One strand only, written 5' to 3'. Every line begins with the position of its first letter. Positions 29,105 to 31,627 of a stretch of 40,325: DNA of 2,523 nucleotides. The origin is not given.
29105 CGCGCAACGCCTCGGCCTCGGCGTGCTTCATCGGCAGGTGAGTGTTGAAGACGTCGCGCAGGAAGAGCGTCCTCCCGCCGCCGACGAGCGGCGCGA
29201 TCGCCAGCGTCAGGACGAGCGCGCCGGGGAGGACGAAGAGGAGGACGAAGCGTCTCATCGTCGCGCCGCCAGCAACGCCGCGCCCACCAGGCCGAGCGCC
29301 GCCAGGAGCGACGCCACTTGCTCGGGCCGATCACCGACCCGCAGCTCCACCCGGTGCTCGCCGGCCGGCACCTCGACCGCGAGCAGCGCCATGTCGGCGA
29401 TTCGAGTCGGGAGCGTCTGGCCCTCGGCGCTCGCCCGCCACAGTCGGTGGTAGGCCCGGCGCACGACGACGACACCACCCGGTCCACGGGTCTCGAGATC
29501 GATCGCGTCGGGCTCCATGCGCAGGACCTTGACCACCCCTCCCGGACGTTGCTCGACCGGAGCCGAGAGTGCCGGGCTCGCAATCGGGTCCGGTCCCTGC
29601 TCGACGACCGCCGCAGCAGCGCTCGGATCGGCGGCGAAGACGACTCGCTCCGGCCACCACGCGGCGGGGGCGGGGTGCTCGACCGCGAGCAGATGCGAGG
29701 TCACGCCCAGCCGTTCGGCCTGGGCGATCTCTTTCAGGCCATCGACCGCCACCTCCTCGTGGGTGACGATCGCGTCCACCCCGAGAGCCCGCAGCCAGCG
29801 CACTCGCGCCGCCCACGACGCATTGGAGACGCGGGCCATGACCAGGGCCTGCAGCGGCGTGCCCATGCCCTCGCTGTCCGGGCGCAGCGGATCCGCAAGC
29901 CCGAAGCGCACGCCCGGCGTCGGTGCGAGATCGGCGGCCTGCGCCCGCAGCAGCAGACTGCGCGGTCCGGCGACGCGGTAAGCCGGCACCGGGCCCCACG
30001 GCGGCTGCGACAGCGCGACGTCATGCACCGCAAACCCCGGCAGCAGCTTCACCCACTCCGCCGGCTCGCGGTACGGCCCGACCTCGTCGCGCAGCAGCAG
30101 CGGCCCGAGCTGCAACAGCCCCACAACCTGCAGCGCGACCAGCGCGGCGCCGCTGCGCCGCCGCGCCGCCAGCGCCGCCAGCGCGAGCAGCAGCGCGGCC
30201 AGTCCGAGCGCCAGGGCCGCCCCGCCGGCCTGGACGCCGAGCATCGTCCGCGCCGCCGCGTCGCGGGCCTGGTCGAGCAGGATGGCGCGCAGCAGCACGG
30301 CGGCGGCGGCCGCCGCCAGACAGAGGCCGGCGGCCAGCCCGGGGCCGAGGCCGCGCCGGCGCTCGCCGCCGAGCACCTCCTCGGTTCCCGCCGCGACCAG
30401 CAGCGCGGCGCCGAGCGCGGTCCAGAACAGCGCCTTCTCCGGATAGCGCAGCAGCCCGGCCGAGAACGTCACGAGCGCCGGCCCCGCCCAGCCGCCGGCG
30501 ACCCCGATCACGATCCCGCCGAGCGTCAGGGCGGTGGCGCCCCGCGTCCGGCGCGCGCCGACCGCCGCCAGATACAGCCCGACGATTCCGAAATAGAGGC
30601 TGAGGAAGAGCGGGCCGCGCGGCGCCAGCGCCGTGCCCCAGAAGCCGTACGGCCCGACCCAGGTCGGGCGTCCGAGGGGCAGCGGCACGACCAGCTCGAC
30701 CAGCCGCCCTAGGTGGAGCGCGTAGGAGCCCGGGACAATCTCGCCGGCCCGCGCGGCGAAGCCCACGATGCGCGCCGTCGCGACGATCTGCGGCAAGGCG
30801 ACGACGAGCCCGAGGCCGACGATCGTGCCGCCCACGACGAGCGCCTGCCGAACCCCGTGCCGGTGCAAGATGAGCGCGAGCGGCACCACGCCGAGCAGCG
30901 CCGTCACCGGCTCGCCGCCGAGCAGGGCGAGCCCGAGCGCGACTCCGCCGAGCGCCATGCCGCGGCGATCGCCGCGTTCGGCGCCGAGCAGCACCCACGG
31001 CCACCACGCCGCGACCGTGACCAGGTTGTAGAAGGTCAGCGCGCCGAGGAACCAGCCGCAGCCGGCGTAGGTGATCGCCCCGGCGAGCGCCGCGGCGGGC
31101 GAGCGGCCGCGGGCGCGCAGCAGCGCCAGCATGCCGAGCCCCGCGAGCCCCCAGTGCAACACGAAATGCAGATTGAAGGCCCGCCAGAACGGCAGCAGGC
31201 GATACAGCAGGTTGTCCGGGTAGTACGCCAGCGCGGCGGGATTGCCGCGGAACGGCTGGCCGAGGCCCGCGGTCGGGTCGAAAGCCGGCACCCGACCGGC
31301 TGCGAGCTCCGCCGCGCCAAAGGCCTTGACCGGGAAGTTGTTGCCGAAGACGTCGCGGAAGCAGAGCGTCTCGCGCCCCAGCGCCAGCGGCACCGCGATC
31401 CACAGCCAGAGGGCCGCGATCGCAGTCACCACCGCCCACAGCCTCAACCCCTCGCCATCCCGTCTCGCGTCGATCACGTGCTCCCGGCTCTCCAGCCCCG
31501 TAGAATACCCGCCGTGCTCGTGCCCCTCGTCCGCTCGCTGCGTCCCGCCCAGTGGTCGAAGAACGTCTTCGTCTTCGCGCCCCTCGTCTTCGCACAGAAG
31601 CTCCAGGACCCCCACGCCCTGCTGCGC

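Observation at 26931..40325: A 13.4 kb envelope-glycosylation locus combines a YfhO/GT2 periplasmic glycosylation system with a mycobacterial-type polyprenyl-phosphoribose branch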

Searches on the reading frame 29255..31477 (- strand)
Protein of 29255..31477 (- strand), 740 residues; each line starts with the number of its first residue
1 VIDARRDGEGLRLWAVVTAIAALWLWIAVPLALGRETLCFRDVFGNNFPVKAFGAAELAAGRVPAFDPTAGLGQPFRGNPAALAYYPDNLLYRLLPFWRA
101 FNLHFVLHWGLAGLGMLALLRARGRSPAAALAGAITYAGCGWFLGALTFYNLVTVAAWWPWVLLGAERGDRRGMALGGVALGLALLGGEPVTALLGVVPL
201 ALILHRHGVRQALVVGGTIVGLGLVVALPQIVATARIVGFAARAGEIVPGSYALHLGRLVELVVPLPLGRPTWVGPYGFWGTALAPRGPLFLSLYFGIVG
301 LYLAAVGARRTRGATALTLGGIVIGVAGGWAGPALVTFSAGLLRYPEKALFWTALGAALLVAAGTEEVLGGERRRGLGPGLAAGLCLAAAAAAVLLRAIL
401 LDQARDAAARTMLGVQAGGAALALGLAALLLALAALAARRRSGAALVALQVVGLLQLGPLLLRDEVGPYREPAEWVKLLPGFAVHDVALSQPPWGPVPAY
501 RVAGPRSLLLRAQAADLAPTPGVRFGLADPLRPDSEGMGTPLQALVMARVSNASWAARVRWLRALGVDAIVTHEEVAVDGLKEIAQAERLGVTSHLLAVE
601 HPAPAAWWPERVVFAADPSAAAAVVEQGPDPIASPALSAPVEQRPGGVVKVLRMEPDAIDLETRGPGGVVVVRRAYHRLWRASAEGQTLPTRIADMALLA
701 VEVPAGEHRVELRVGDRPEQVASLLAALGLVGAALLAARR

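Call 6: search_protein_families(library=pfam, proteins=[window:29255-31477:-], max_evalue=0.01)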
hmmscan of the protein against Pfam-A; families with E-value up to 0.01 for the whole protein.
window:29255-31477:- (740 aa): 1 family
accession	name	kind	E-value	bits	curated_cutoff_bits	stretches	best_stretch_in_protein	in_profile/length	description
PF09586.16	YfhO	-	3.6e-06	26.1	28.5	0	99-168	90-161/835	Bacterial membrane protein YfhO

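Call 7: search_protein_families(library=ncbifam, proteins=[window:29255-31477:-], max_evalue=0.01)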
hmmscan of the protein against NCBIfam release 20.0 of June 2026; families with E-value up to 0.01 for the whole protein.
window:29255-31477:- (740 aa): 0 families

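Call 15: search_solved_structures(query=window:29255-31477:-, max_evalue=10)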
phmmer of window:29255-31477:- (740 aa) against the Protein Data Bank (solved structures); distinct sequences matched with E-value up to 10: 5.
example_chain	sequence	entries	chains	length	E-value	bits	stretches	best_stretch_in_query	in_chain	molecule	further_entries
2c0l_A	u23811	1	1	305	0.28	12.8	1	290-382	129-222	PEROXISOMAL TARGETING SIGNAL 1 RECEPTOR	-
2c0m_A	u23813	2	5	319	0.31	12.7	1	290-382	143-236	PEROXISOMAL TARGETING SIGNAL 1 RECEPTOR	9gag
2j9q_A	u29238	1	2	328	0.33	12.6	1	290-382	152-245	PEROXISOMAL TARGETING SIGNAL 1 RECEPTOR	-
3r9a_B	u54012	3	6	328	0.34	12.6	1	290-382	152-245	Peroxisomal targeting signal 1 receptor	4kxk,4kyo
1fch_A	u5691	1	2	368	0.42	12.2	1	290-382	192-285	PEROXISOMAL TARGETING SIGNAL 1 RECEPTOR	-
